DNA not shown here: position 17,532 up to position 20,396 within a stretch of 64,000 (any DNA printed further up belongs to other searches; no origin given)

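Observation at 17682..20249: Secreted S8 subtilase carrying a catalytically dead Clp/Hsp100 NBD1-like module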

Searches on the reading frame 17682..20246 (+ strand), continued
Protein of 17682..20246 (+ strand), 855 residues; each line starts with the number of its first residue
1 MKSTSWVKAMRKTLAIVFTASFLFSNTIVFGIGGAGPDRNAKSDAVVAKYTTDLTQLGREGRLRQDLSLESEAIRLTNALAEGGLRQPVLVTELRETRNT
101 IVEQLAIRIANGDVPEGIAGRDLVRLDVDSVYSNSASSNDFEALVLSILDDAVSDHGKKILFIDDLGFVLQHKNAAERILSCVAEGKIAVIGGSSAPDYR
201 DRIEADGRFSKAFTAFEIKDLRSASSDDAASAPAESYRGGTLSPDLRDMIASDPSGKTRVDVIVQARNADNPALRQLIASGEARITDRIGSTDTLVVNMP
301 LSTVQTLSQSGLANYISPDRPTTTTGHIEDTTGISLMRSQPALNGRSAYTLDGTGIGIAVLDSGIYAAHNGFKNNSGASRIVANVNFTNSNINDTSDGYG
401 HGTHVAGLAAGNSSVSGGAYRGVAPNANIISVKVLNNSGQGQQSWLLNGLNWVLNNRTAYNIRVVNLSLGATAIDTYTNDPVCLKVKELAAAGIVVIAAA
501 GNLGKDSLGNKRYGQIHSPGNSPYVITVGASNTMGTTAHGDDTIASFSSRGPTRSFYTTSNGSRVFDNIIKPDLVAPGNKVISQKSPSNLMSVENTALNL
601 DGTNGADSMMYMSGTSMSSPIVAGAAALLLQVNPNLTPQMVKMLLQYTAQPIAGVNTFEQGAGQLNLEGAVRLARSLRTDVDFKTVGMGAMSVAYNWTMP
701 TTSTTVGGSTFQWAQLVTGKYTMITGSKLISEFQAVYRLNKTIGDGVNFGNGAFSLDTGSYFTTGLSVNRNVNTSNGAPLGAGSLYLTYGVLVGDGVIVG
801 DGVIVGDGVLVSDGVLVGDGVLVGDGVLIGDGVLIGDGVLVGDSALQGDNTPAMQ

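Call 30: find_encoding_contigs(protein=P0124, flank=6000, max_places=2)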
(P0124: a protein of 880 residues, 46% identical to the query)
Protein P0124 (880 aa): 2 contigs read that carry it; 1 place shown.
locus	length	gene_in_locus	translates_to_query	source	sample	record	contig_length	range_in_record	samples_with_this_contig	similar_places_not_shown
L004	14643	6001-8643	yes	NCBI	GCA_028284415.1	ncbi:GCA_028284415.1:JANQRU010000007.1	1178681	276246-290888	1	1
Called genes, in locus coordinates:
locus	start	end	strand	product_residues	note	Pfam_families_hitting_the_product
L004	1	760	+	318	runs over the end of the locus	PF15461:BCD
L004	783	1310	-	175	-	-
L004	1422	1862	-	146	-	PF01850:PIN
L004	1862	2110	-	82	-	-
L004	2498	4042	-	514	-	PF01979:Amidohydro_1, PF07969:Amidohydro_3 (weak)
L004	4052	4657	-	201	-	PF05685:Uma2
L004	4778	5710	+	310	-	PF00056:Ldh_1_N, PF02866:Ldh_1_C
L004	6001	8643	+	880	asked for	PF23569:NBD_SMAX1 (weak), PF00082:Peptidase_S8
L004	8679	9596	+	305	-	PF00583:Acetyltransf_1 (weak)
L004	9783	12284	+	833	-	PF00989:PAS (weak), PF13188:PAS_8 (weak), PF08447:PAS_3, PF08448:PAS_4 (weak), PF13426:PAS_9, PF00990:GGDEF, PF00563:EAL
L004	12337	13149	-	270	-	PF13085:Fer2_3, PF12838:Fer4_7 (faint), PF13183:Fer4_8, PF13534:Fer4_17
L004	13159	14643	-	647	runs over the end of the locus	PF00890:FAD_binding_2, PF01266:DAO (faint), PF07992:Pyr_redox_2 (faint), PF02910:Succ_DH_flav_C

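Call 32: find_encoding_contigs(protein=P0157, flank=6000, max_places=2)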
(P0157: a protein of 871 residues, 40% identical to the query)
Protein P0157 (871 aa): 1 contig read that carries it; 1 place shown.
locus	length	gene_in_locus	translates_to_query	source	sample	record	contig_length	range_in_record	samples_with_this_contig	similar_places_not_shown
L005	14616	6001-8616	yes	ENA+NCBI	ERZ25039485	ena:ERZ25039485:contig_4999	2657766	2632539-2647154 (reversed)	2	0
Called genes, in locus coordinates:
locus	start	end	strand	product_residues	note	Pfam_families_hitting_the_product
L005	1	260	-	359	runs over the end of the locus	PF08843:AbiEii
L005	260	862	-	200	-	PF19570:DUF6088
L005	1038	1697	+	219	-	-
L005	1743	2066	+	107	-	PF01527:HTH_Tnp_1, PF04218:CENP-B_N (weak), PF13542:HTH_Tnp_ISL3 (weak), PF13384:HTH_23 (weak), PF13518:HTH_28 (weak)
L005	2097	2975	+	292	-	PF13276:HTH_21, PF00665:rve, PF13683:rve_3, PF13333:rve_2 (weak)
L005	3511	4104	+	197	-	PF25164:CoiA_N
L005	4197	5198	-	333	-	PF00589:Phage_integrase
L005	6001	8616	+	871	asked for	PF23569:NBD_SMAX1 (weak), PF00082:Peptidase_S8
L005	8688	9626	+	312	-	PF00583:Acetyltransf_1, PF13508:Acetyltransf_7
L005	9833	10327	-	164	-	PF04892:VanZ-LLP1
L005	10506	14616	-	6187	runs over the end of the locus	PF05048:NosD (weak), PF13229:Beta_helix (weak), PF03160:Calx-beta, PF05048:NosD, PF13229:Beta_helix, PF03160:Calx-beta, PF13946:DUF4214 (weak)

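Call 33: find_encoding_contigs(protein=P0147, flank=6000, max_places=2)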
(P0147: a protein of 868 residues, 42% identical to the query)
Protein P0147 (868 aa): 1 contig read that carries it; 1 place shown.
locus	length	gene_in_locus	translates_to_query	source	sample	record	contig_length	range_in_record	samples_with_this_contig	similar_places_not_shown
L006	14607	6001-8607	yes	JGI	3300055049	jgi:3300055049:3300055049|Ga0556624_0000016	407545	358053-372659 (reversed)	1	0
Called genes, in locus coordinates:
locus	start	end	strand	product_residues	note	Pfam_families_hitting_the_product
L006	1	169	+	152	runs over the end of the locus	PF10604:Polyketide_cyc2 (weak), PF03364:Polyketide_cyc, PF28469:DUF8410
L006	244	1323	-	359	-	-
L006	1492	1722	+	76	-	-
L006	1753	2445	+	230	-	PF00719:Pyrophosphatase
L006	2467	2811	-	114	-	-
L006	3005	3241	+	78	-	PF13443:HTH_26, PF13560:HTH_31 (weak), PF01381:HTH_3 (weak)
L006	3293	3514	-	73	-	-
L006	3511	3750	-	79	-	-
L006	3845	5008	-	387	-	PF00089:Trypsin, PF13365:Trypsin_2, PF13180:PDZ_2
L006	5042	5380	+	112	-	-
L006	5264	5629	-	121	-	PF18902:DUF5658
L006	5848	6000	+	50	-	-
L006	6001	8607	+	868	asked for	PF23569:NBD_SMAX1 (weak), PF00082:Peptidase_S8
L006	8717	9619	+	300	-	PF00583:Acetyltransf_1, PF13508:Acetyltransf_7, PF08445:FR47 (weak)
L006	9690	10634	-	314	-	PF00132:Hexapep (faint)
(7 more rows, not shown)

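Call 38: find_encoding_contigs(protein=P0213, flank=5000, max_places=2)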
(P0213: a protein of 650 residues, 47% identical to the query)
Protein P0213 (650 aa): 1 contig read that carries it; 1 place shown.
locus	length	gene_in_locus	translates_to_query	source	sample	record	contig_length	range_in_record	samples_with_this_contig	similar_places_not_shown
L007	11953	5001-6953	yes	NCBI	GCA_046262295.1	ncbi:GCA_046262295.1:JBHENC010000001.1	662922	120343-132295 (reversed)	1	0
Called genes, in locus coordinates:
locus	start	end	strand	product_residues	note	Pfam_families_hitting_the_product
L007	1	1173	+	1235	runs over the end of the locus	PF02384:N6_Mtase (faint), PF20473:MmeI_Mtase (weak), PF07669:Eco57I, PF12950:TaqI_C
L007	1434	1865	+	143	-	PF13470:PIN_3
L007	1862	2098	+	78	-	-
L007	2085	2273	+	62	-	-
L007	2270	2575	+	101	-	-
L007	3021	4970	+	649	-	-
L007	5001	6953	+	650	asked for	PF00082:Peptidase_S8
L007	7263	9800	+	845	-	PF00989:PAS, PF08447:PAS_3, PF08448:PAS_4, PF13426:PAS_9, PF00990:GGDEF, PF00563:EAL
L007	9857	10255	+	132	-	-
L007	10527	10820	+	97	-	-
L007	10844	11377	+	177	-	-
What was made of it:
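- Tried and rejected: One other sister does not (call 38).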

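Call 50: predict_structure(alignment_id=A2)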
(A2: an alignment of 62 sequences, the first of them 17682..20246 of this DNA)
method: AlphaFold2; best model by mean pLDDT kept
length: 855 residues; sequences in the alignment: 62
mean_pLDDT: 78.5   pTM: 0.58
mean pLDDT of the five models: 78.5, 77.4, 75.7, 72.2, 71.9
residues with pLDDT >= 90: 348; 70-90: 309; 50-70: 71; < 50: 127
segments of 3 or more residues with pLDDT < 50: 1-3, 30-42, 222-238, 321-325, 548-550, 773-855
pLDDT, mean of each block of 10 residues (from residue 1): 62 81 58 38 68 93 81 92 89 91 96 92 94 89 93 90 94 93 91 94 91 87 39 44 74 84 84 84 73 79 89 79 53 84 78 96 93 91 89 84 95 75 95 92 86 97 94 80 91 95 59 70 91 59 54 70 76 86 90 85 80 89 97 96 96 76 92 93 94 93 86 90 91 95 88 89 91 37 29 35 37 32 29 33 32 31
secondary structure, 60 per line:
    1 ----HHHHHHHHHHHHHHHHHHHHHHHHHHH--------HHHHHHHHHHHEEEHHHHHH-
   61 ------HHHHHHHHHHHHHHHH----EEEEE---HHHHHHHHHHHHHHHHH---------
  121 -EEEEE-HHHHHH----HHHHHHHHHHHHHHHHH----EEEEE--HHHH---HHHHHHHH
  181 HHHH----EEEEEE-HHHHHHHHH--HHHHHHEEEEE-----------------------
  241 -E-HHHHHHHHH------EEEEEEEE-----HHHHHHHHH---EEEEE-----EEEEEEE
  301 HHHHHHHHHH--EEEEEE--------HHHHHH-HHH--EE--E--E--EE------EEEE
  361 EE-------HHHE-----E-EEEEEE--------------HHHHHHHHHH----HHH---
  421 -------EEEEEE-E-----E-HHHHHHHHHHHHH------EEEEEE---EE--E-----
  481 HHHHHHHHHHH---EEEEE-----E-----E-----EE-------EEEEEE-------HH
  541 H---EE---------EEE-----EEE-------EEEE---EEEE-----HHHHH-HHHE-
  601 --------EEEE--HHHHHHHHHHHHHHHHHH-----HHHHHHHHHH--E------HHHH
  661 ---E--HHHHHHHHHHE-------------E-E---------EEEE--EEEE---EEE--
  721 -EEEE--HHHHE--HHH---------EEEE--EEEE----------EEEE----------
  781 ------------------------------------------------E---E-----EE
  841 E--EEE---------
elements in order (helices of 4 or more, strands of 3 or more residues): H5-31 H40-50 E51-53 H54-59 H67-82 E87-91 H95-111 E122-126 H128-133 H138-154 E159-163 H166-169 H173-184 E189-194 H196-204 H207-212 E213-217 H244-252 E259-266 H272-280 E284-288 E294-300 H301-310 E313-318 H327-332 E357-362 E381-386 H401-410 E428-433 H443-455 E462-467 H481-491 E495-499 E526-531 E556-558 E564-566 E574-577 E581-584 H590-594 E609-612 H615-632 H638-647 H657-660 H667-676 E703-706 E709-712 E716-718 E722-725 H728-731 E747-750 E753-756 E767-770 E839-841 E844-846
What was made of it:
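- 18333..18407 (+): Low-complexity, disordered linker, residues 218-242. pLDDT is below 50 for residues 222-238 in the full-length model (call 50).
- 18408..18641 (+): I9-like propeptide (beta-alpha-beta-beta-alpha-beta), residues about 243-320. DSSP on the AF2 model gives E259-266, H272-280, E284-288, E294-300, H301-310, E313-318 (call 50).
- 19677..19997 (+): Beta-rich domain after the protease domain, residues 666-772. AF2 pLDDT is mostly 86-95 with beta strands (call 50).
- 20049..20210 (+): C-terminal (GDGVLV)n hexapeptide repeats, residues 790-843. AF2 confidence is low, pLDDT about 30 (call 50).
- On Peptidase inhibitor I9 propeptide (Pfam PF05922): The AF2 secondary structure of residues 259-318 shows it (call 50).
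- AF2 gives no confident contact between the module and I9 or S8 (pTM 0.58, disordered linker; call 50).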

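Call 55: fold_search(model_id=the predicted structure, library=pdb)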
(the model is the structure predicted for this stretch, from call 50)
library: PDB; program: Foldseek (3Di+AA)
matches with E <= 10: 1303; with E <= 0.001: 528
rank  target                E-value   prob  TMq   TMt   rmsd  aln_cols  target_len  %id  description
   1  3afg_A                6.9e-27  1.00  0.32  0.53  21.6       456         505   29  Crystal structure of ProN-Tk-SP from Thermococcus kodakaraensis (released 2010-08-04)
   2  3afg_B                2.4e-26  1.00  0.32  0.53  21.3       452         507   30  Crystal structure of ProN-Tk-SP from Thermococcus kodakaraensis (released 2010-08-04)
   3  9ues_B                1.4e-22  1.00  0.31  0.64   2.3       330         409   35  Crystal structure of an inactive TKSP mutant in complex with the TKS propeptide (released 2026-02-18)
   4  3whi_A                3.0e-22  1.00  0.29  0.67  22.6       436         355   24  Crystal structure of unautoprocessed form of IS1-inserted Pro-subtilisin E (released 2013-12-25)
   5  8uw8_A                1.7e-21  1.00  0.30  0.35   3.0       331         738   30  Site-one protease and SPRING (released 2024-07-10)
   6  9csd_A                5.3e-21  1.00  0.30  0.34   3.1       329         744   30  The Ectodomains of SPRING and S1P with the inhibitor PF-429242 (released 2025-04-23)
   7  3whi_B                7.9e-21  1.00  0.28  0.64  22.4       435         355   25  Crystal structure of unautoprocessed form of IS1-inserted Pro-subtilisin E (released 2013-12-25)
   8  8uwc                  8.8e-21  1.00  0.27  0.46  23.1       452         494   22  Site-one protease without SPRING (released 2024-07-10)
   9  1ak9                  6.7e-20  1.00  0.27  0.82   7.5       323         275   31  SUBTILISIN MUTANT 8321 (released 1997-11-12)
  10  1c3l                  6.7e-20  1.00  0.27  0.82   7.6       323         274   31  SUBTILISIN-CARLSBERG COMPLEXED WITH XENON (8 BAR) (released 1999-08-04)
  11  1s01                  7.5e-20  1.00  0.27  0.82   7.5       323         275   31  LARGE INCREASES IN GENERAL STABILITY FOR SUBTILISIN BPN(PRIME) THROUGH INCREMENTAL CHANGES IN THE FREE ENERGY OF UNFOLDI (released 1990-10-15)
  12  1mpt                  8.4e-20  1.00  0.28  0.85   2.9       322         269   31  CRYSTAL STRUCTURE OF A NEW ALKALINE SERINE PROTEASE (M-PROTEASE) FROM BACILLUS SP. KSM-K16 (released 1994-06-22)
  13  1sub                  9.4e-20  1.00  0.27  0.82   7.5       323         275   30  CALCIUM-INDEPENDENT SUBTILISIN BY DESIGN (released 1994-01-31)
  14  3wiv_C                9.4e-20  1.00  0.27  0.55  22.9       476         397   21  Crystal structure of Pro-S324A/D356A (released 2014-10-01)
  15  1lw6_E                1.2e-19  1.00  0.27  0.80   7.6       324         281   30  Crystal Structure of the Complex of Subtilisin BPN' with Chymotrypsin Inhibitor 2 at 1.5 Angstrom Resolution (released 2002-08-21)
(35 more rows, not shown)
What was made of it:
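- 18408..18641 (+): Foldseek aligns 436-483 columns to unprocessed pro-subtilisins such as 3afg ProN-Tk-SP and 3whi (call 55).
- On Peptidase inhibitor I9 propeptide (Pfam PF05922): Foldseek alignments of 436-483 columns to unprocessed pro-subtilisins include their propeptides (call 55).
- I9-like fold: supported by secondary structure and by alignment to unprocessed pro-subtilisins (calls 50, 55).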

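Call 57: find_encoding_contigs(protein=P0186, flank=4000, max_places=1)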
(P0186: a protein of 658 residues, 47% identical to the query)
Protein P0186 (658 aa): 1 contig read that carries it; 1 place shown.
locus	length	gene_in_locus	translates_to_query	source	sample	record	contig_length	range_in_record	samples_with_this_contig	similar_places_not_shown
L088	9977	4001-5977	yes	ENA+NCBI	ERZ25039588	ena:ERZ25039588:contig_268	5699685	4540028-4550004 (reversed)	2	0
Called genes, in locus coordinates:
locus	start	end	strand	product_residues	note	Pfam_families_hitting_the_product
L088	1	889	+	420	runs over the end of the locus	PF06537:DHOR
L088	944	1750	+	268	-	-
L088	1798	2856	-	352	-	PF04055:Radical_SAM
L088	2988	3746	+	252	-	PF09365:DUF2461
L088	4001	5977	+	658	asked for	PF00082:Peptidase_S8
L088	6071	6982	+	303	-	PF00583:Acetyltransf_1, PF13508:Acetyltransf_7 (weak), PF08445:FR47 (weak)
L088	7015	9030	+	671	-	PF13487:HD_5, PF01966:HD, PF01590:GAF, PF13185:GAF_2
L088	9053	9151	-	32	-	-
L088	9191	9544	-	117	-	-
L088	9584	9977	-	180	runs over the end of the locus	PF03631:Virul_fac_BrkB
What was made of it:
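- Tried and rejected: It was considered as a module-specific partner and rejected, because a module-less sister S8 also has it (call 57).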

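Call 58: find_encoding_contigs(protein=P0195, flank=4000, max_places=1)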
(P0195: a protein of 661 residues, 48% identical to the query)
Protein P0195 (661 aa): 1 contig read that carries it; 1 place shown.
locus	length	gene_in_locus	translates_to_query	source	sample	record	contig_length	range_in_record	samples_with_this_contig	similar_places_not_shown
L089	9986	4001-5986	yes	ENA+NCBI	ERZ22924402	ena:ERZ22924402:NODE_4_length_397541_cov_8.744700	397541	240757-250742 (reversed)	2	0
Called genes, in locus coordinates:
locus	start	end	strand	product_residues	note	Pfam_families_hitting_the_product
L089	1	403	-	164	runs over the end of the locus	-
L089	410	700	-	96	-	PF03319:EutN_CcmL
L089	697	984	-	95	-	PF03319:EutN_CcmL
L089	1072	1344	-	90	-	PF03319:EutN_CcmL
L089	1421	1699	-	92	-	PF00936:BMC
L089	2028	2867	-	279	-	PF00596:Aldolase_II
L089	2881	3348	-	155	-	PF03544:TonB_C (faint)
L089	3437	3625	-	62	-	-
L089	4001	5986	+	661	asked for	PF00082:Peptidase_S8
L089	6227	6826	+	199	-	-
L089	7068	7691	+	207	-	PF01330:RuvA_N, PF14520:HHH_5, PF00633:HHH (faint), PF07499:RuvA_C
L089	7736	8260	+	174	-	-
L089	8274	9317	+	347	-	PF06068:TIP49 (weak), PF05496:RuvB_N, PF00004:AAA, PF07728:AAA_5 (faint), PF17864:AAA_lid_4, PF05491:WHD_RuvB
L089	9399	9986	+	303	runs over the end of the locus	PF03631:Virul_fac_BrkB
